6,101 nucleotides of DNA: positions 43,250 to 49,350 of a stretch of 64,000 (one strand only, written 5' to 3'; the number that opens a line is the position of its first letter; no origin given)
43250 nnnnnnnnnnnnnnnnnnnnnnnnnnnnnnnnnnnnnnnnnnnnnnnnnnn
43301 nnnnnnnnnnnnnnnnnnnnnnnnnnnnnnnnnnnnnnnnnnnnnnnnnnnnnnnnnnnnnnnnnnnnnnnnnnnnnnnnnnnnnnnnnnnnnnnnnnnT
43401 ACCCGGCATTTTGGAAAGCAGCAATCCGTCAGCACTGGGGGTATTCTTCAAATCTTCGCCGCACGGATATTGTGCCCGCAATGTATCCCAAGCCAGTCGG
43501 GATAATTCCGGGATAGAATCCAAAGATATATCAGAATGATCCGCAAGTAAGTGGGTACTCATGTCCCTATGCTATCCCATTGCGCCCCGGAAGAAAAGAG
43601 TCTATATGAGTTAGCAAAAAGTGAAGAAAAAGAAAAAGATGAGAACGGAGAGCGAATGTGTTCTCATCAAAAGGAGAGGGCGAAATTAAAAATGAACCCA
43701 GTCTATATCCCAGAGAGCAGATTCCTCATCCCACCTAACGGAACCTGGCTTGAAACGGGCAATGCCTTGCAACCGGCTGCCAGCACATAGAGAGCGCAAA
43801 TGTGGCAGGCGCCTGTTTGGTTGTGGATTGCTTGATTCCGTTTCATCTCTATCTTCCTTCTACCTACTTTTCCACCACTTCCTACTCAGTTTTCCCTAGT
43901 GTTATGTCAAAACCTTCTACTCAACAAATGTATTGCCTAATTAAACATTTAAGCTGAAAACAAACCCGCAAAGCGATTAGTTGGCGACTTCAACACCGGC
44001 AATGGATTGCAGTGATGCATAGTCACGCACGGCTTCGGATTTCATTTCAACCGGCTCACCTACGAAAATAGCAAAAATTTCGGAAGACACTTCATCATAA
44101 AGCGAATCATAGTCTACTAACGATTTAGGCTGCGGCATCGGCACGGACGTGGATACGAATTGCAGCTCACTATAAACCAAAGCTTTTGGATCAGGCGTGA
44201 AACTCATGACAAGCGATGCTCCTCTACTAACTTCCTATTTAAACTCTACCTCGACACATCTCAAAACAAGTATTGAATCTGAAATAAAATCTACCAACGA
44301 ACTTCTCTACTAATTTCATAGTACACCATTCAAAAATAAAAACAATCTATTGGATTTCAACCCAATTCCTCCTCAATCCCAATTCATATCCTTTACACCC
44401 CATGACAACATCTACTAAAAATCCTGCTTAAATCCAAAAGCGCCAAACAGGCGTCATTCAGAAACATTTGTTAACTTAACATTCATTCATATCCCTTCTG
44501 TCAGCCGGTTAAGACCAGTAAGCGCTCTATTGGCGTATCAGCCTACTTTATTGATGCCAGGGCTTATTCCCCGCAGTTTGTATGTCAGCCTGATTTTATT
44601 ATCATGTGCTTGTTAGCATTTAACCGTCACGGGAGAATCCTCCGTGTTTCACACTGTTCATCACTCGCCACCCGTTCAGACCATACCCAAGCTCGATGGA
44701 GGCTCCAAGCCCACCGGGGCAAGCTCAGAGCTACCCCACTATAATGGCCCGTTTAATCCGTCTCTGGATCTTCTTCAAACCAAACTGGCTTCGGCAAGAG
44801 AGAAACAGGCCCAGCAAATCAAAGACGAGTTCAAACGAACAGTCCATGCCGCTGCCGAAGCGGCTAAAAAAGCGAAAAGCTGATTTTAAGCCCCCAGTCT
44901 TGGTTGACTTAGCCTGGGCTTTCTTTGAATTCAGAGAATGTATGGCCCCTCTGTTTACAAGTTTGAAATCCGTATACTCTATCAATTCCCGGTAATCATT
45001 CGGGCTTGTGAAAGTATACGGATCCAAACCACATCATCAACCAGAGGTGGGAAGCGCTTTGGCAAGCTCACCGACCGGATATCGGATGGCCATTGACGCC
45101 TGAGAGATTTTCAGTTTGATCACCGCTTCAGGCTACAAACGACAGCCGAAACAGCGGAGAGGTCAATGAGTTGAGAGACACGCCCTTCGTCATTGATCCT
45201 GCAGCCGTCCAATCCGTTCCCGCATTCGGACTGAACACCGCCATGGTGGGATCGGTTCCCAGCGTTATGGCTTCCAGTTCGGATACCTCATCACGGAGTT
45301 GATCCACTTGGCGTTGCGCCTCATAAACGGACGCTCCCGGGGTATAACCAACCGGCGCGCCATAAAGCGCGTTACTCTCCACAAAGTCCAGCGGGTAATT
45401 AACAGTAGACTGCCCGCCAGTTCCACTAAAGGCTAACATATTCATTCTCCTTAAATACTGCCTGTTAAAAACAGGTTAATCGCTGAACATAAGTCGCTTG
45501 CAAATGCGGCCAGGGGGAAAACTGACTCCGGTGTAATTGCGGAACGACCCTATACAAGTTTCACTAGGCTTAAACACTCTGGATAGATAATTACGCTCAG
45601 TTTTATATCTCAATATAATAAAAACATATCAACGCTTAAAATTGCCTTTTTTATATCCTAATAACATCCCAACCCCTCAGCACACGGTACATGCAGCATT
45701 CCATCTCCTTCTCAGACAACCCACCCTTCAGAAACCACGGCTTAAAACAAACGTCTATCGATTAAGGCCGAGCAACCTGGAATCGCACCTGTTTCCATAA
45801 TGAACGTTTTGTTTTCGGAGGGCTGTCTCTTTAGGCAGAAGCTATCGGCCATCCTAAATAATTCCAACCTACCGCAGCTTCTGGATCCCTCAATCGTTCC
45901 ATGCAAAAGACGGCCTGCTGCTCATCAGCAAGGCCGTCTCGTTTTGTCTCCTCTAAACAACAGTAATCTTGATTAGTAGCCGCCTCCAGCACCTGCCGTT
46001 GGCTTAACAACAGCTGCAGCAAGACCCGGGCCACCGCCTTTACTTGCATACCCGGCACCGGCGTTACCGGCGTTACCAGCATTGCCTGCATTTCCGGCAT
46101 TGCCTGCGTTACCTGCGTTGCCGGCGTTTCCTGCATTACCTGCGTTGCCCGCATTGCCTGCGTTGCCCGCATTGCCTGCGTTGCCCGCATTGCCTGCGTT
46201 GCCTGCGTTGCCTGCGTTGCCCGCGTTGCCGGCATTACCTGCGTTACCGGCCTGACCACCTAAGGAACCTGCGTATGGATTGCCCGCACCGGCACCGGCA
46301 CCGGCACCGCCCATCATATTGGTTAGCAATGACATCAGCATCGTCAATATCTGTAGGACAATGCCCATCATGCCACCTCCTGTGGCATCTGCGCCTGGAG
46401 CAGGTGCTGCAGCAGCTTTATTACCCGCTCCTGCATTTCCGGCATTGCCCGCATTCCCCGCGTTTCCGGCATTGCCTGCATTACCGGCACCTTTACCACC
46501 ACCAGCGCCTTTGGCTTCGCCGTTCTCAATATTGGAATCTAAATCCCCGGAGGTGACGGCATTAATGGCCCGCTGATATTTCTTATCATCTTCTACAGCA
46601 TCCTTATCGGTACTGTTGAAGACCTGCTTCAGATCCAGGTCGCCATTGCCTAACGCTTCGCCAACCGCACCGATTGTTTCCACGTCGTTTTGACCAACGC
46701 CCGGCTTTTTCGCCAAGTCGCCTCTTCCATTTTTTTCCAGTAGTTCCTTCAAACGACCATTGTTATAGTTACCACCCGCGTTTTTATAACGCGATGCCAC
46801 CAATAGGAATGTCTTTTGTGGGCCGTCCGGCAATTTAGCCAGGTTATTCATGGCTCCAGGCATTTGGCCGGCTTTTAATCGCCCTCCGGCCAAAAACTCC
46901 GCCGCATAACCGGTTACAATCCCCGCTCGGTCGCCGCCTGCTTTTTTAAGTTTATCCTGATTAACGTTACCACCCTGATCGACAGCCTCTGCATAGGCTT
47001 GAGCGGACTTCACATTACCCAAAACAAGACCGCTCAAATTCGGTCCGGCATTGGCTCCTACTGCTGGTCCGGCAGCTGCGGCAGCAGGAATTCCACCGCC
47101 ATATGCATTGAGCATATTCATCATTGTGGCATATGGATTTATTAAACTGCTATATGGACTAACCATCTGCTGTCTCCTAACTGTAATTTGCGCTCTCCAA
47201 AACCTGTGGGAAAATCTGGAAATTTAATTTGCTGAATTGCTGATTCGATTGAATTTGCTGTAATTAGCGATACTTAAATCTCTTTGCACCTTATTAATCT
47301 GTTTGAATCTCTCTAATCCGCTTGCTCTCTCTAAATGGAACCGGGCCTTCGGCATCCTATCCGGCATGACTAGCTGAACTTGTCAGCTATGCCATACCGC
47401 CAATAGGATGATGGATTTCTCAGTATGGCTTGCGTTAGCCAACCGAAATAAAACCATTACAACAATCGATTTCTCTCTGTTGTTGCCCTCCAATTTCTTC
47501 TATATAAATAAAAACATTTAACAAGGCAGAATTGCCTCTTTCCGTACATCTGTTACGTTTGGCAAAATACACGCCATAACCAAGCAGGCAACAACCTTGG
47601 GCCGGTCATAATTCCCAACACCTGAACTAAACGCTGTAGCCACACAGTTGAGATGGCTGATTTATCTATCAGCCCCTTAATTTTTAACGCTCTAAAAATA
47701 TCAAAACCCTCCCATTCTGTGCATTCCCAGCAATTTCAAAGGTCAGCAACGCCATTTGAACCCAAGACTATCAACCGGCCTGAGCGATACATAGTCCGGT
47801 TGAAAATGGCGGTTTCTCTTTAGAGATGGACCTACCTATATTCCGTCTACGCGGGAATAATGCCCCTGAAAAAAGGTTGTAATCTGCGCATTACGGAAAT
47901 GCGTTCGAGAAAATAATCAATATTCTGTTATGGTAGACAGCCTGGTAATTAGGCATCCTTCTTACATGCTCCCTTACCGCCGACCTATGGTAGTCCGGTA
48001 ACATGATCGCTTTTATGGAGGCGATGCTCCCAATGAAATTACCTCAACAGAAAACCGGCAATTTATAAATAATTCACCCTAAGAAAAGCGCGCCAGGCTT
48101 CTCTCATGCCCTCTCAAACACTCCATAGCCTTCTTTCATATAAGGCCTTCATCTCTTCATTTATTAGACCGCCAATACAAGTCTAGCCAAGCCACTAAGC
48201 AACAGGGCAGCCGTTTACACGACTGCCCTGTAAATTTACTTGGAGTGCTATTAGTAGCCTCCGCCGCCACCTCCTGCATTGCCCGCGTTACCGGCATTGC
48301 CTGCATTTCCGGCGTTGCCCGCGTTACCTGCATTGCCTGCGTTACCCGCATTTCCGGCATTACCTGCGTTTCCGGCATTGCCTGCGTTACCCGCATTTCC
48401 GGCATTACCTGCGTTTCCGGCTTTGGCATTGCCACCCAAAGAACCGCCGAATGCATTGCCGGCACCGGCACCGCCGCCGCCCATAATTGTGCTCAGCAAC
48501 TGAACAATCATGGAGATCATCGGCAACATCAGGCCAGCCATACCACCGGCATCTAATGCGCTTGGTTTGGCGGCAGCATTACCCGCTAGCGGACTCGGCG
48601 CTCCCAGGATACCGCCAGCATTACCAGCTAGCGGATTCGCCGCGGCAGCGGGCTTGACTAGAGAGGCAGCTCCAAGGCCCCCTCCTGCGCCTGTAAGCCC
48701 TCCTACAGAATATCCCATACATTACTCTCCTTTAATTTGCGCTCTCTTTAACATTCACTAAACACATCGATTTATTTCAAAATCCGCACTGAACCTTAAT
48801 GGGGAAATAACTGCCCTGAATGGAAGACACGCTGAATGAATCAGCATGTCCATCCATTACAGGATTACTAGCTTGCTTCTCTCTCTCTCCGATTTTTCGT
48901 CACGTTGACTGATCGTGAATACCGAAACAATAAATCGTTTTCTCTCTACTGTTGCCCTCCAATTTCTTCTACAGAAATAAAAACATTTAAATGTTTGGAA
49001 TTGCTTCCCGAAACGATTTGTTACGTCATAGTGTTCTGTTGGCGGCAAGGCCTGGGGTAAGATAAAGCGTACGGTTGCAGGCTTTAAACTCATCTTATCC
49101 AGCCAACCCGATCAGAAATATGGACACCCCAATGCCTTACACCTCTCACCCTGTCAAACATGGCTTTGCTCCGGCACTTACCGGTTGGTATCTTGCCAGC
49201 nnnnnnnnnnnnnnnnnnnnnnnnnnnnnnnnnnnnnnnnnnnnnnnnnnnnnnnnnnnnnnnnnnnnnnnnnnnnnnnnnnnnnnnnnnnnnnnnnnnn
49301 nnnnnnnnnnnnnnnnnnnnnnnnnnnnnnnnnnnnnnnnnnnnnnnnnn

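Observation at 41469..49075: Low-GC genomic island inserted between hemY and mutY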

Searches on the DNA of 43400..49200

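Call 38: search_rna_families(source=window, start=43400, end=49200, threshold=evalue, max_evalue=1)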
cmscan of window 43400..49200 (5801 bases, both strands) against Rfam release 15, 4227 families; matches with E-value up to 1: 0.
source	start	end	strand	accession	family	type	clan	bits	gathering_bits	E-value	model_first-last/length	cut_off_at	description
